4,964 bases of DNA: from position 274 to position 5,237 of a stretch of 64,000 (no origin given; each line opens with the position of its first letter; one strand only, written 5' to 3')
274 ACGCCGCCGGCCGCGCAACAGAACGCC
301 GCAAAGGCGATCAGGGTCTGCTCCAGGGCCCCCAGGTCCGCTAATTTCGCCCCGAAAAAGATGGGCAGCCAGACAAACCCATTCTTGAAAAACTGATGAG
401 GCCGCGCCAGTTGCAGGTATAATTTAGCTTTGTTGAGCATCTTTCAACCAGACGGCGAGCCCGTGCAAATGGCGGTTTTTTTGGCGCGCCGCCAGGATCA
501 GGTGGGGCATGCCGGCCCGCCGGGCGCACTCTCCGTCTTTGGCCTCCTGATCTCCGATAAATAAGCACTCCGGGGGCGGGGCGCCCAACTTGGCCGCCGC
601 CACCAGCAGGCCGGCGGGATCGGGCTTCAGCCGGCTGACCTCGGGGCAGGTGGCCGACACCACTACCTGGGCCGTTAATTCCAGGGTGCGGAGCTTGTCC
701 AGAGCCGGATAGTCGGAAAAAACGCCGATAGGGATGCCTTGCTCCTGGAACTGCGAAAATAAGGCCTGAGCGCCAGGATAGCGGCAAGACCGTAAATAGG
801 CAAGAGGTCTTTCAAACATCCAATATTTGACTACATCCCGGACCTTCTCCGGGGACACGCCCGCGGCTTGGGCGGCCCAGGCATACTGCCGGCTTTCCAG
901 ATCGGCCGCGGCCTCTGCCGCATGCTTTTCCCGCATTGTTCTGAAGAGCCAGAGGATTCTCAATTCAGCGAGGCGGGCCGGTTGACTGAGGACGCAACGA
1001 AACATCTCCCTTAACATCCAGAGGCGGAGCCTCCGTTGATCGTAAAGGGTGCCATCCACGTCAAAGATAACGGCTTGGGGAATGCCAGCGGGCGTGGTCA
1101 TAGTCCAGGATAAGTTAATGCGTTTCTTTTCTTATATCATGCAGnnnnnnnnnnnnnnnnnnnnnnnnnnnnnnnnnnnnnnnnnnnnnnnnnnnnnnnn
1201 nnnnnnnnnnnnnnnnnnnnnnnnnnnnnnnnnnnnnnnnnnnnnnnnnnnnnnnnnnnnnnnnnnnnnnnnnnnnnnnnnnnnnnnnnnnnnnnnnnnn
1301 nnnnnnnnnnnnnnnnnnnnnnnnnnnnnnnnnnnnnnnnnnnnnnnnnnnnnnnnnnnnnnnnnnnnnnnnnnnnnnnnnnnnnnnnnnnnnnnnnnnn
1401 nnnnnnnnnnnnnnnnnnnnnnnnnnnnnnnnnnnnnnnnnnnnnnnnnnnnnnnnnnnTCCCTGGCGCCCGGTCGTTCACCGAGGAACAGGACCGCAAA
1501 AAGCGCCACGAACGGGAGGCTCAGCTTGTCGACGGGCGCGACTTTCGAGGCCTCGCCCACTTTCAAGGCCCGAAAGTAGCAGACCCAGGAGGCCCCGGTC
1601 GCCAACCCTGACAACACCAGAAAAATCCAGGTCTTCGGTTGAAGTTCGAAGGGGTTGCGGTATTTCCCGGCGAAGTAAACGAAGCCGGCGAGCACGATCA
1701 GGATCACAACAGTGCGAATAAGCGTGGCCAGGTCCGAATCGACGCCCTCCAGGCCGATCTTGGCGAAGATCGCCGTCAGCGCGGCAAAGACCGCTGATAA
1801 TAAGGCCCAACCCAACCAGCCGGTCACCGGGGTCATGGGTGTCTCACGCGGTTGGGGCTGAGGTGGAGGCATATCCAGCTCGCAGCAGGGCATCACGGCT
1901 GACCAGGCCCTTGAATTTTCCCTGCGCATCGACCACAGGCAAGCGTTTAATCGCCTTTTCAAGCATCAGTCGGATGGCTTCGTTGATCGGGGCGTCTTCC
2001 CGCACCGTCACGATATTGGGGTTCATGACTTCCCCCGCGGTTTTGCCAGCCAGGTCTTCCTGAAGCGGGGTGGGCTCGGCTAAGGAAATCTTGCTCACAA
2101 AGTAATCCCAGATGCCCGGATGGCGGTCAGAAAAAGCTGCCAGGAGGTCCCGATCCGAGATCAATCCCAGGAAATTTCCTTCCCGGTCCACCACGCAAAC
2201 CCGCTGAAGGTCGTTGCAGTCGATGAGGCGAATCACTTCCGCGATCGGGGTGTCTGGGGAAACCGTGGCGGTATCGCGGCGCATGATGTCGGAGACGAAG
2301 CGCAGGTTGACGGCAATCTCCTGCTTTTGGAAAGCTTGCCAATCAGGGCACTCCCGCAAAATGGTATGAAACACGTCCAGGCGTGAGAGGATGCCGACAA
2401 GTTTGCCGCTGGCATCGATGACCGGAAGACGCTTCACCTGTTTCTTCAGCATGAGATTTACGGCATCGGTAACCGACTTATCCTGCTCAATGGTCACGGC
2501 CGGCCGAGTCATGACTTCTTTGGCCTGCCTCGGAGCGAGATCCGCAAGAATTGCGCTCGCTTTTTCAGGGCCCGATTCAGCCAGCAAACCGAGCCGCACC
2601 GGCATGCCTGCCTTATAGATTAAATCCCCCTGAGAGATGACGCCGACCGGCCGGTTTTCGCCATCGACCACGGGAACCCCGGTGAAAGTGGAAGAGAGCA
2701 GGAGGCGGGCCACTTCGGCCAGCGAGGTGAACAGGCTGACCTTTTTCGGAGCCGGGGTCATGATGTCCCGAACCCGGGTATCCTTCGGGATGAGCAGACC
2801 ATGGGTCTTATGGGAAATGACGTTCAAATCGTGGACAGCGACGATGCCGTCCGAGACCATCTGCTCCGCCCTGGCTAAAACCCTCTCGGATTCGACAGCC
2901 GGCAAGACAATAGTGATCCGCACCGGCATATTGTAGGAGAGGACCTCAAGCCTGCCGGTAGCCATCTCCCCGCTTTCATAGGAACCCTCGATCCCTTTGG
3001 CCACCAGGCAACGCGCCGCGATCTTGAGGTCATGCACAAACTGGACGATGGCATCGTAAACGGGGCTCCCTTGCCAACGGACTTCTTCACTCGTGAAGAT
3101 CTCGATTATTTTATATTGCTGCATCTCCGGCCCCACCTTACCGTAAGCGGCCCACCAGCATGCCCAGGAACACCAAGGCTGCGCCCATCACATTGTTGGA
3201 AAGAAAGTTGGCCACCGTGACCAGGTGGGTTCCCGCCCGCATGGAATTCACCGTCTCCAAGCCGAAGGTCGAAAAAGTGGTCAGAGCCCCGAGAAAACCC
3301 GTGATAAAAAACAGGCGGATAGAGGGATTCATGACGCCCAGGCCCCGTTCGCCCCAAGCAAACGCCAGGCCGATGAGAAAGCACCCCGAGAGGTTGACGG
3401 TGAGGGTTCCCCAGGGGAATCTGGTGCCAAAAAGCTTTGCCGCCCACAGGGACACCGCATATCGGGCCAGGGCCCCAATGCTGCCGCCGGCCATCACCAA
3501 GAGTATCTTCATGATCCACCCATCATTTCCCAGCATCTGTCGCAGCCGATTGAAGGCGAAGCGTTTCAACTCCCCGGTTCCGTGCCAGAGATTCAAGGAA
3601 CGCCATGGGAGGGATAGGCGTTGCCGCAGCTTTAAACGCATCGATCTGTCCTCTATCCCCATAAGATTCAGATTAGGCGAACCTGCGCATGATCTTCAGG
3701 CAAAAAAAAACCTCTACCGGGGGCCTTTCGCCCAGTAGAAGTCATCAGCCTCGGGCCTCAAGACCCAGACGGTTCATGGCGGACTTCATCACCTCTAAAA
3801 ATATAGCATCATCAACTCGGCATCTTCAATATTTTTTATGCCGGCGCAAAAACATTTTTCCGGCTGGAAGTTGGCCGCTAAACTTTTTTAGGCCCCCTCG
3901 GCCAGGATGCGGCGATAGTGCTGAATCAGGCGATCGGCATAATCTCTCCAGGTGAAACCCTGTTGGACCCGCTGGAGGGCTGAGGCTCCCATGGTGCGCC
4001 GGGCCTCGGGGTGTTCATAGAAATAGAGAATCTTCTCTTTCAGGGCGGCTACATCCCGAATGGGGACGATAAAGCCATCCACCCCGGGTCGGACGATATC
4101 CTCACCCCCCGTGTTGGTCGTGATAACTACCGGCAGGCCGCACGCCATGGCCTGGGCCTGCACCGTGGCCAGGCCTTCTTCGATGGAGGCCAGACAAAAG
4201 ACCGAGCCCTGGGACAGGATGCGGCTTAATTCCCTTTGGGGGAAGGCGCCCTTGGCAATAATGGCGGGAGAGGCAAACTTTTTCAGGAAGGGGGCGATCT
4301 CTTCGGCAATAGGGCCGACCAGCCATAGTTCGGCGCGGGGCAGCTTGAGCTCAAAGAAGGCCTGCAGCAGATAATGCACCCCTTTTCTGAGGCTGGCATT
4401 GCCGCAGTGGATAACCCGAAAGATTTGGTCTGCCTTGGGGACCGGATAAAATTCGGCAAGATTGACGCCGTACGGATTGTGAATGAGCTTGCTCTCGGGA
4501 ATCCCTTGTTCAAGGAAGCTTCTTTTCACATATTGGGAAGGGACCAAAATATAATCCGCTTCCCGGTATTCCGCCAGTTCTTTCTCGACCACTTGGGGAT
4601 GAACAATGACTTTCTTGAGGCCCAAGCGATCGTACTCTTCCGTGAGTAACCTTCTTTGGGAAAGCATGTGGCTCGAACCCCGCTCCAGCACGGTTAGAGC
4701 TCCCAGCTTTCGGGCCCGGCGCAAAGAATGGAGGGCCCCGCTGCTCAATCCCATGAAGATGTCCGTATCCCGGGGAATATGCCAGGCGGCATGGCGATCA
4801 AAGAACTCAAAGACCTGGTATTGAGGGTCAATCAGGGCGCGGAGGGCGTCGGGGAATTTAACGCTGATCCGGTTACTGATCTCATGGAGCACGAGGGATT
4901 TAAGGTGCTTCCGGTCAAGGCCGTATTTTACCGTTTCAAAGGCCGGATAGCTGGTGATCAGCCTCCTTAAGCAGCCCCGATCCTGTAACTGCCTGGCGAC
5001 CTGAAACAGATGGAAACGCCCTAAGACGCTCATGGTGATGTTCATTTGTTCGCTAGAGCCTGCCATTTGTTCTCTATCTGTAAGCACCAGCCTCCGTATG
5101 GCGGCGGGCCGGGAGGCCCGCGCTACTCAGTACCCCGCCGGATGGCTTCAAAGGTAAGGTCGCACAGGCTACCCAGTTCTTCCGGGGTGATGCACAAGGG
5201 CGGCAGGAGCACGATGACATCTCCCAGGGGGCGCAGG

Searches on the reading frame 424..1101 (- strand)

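Call 72: search_protein_families(library=pfam, proteins=[window:424-1101:-], max_evalue=0.00001)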
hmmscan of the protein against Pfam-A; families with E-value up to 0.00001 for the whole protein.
window:424-1101:- (225 aa): 3 families
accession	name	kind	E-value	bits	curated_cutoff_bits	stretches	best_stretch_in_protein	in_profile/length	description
PF00702.32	Hydrolase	-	6.4e-17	63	26.4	1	9-197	2-191/191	haloacid dehalogenase-like hydrolase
PF13419.12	HAD_2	-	4.2e-14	53.5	23.8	1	11-199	1-174/178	Haloacid dehalogenase-like hydrolase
PF13242.12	Hydrolase_like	-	3.5e-07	30.5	22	1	159-201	4-46/75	HAD-hyrolase-like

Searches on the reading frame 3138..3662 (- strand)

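Call 72: search_protein_families(library=pfam, proteins=[window:3138-3662:-], max_evalue=0.00001)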
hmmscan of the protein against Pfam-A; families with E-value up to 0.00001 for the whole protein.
window:3138-3662:- (174 aa): 1 family
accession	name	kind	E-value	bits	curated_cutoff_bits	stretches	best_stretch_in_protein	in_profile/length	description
PF02537.21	CRCB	-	3.4e-27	95.2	32.9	1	54-168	1-103/103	CrcB-like protein, Camphor Resistance (CrcB)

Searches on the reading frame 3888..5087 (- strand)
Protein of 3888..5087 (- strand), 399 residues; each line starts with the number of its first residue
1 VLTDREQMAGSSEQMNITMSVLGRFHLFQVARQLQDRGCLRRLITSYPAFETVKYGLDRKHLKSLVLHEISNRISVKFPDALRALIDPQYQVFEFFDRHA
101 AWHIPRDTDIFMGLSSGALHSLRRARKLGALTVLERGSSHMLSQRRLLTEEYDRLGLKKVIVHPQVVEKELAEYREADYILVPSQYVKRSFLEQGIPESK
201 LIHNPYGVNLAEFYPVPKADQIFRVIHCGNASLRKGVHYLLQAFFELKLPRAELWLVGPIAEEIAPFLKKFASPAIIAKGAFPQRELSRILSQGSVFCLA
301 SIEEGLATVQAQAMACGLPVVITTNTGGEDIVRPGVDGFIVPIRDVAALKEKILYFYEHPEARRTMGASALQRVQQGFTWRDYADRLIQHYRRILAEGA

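Call 72: search_protein_families(library=pfam, proteins=[window:3888-5087:-], max_evalue=0.00001)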
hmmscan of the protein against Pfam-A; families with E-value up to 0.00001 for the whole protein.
window:3888-5087:- (399 aa): 4 families
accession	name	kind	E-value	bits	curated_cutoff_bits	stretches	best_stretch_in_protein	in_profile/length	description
PF13692.12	Glyco_trans_1_4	-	1.1e-25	91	27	1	224-358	3-141/142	Glycosyl transferases group 1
PF00534.26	Glycos_transf_1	-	1.1e-23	84.1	26.4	1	224-370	17-169/172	Glycosyl transferases group 1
PF13524.12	Glyco_trans_1_2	-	1.5e-10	41.6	25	1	311-388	68-143/144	Glycosyl transferase-like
PF20706.3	GT4-conflict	-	9.7e-06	25.2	26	0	284-387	272-385/385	Family 4 Glycosyltransferase in conflict systems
